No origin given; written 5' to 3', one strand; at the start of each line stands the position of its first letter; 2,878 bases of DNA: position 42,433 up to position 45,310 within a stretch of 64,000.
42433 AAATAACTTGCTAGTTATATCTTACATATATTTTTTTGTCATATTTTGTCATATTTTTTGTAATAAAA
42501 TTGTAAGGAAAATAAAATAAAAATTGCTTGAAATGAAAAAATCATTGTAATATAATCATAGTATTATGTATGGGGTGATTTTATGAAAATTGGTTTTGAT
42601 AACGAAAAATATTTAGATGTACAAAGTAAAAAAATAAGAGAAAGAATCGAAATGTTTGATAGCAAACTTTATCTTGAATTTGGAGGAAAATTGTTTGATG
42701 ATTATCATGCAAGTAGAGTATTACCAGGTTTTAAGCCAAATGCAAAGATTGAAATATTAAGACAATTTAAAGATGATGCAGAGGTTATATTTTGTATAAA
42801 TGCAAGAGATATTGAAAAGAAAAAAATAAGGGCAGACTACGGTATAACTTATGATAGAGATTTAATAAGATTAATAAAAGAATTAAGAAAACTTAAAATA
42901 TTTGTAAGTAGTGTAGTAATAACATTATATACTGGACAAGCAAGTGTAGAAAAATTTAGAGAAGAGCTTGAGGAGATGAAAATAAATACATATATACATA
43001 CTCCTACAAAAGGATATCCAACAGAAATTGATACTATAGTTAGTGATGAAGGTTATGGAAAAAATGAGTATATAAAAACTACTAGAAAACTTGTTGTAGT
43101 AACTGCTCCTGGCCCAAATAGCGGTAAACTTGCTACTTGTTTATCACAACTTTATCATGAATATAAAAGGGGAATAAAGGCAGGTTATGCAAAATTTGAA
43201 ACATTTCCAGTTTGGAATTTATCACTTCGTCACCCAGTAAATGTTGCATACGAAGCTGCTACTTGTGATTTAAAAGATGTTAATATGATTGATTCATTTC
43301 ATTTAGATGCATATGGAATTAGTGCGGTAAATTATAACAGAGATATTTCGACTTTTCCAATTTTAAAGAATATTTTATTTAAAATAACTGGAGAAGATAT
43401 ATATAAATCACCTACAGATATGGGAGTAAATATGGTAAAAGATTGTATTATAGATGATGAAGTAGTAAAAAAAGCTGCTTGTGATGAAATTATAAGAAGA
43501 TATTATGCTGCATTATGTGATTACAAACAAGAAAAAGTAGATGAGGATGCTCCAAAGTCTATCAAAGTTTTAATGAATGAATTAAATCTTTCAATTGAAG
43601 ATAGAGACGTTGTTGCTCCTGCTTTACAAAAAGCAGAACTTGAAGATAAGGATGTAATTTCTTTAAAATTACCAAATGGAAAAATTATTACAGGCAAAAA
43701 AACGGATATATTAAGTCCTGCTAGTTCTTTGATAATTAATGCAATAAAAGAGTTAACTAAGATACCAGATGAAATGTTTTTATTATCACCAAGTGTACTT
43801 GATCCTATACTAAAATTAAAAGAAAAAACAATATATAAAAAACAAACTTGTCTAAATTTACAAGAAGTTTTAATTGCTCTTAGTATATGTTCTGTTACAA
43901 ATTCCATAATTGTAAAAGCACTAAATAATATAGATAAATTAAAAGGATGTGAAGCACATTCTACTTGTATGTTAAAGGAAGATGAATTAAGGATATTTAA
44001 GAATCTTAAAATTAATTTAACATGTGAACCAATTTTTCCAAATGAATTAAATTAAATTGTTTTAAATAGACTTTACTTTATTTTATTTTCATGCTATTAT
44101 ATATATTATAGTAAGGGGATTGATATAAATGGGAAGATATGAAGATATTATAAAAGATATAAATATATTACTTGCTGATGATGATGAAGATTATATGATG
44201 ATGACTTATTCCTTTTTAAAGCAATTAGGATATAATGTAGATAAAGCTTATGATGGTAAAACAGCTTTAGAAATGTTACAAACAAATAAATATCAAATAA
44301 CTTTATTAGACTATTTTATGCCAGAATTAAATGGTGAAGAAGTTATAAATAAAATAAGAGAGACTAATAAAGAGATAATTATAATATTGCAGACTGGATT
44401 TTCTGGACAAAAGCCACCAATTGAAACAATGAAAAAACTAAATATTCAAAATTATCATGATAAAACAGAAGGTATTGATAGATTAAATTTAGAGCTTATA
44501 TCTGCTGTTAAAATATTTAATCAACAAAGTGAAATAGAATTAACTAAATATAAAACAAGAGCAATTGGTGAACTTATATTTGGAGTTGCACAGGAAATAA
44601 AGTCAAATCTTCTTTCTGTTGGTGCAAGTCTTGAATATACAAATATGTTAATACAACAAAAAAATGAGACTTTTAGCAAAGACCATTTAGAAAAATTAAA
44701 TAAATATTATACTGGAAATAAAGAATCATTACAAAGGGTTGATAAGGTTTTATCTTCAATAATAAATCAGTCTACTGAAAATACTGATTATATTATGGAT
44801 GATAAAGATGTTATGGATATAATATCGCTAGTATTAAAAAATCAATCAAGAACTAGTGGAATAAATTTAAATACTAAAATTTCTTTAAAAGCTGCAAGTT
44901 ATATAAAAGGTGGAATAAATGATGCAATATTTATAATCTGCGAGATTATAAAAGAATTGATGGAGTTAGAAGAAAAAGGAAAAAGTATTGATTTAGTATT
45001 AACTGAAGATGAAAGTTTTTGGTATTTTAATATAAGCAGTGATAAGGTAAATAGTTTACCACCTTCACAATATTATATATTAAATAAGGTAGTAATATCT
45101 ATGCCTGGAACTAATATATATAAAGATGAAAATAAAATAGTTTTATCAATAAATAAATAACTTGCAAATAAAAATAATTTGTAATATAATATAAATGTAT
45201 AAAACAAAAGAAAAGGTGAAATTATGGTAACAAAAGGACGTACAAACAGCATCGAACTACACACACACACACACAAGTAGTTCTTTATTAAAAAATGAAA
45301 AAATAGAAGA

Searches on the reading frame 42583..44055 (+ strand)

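Call 40: search_protein_families(library=pfam, proteins=[window:42583-44055:+], max_evalue=0.01)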
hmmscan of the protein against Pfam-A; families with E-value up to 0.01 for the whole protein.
window:42583-44055:+ (490 aa): 2 families
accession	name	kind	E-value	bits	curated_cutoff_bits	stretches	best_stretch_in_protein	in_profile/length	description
PF08903.17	DUF1846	-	1.5e-168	560.3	27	1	3-334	1-332/333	Domain of unknown function DUF1846, N-terminal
PF20921.3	DUF1846_C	-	4.4e-48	163.3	27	1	339-487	1-149/153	Domain of unknown function DUF1846, C-terminal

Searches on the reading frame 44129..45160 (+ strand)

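Call 40: search_protein_families(library=pfam, proteins=[window:44129-45160:+], max_evalue=0.01)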
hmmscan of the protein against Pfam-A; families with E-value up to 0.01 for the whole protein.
window:44129-45160:+ (343 aa): 3 families
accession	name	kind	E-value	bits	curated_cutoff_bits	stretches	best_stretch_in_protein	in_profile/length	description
PF00072.30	Response_reg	-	2.2e-17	63.7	30.2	1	13-119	1-106/111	Response regulator receiver domain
PF10239.14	DUF2465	-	0.0032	17.4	30.5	1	16-82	42-107/302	Protein of unknown function (DUF2465)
PF19440.5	TTC7_N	-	0.0077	15.7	27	0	133-229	11-105/386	Tetratricopeptide repeat protein 7 N-terminal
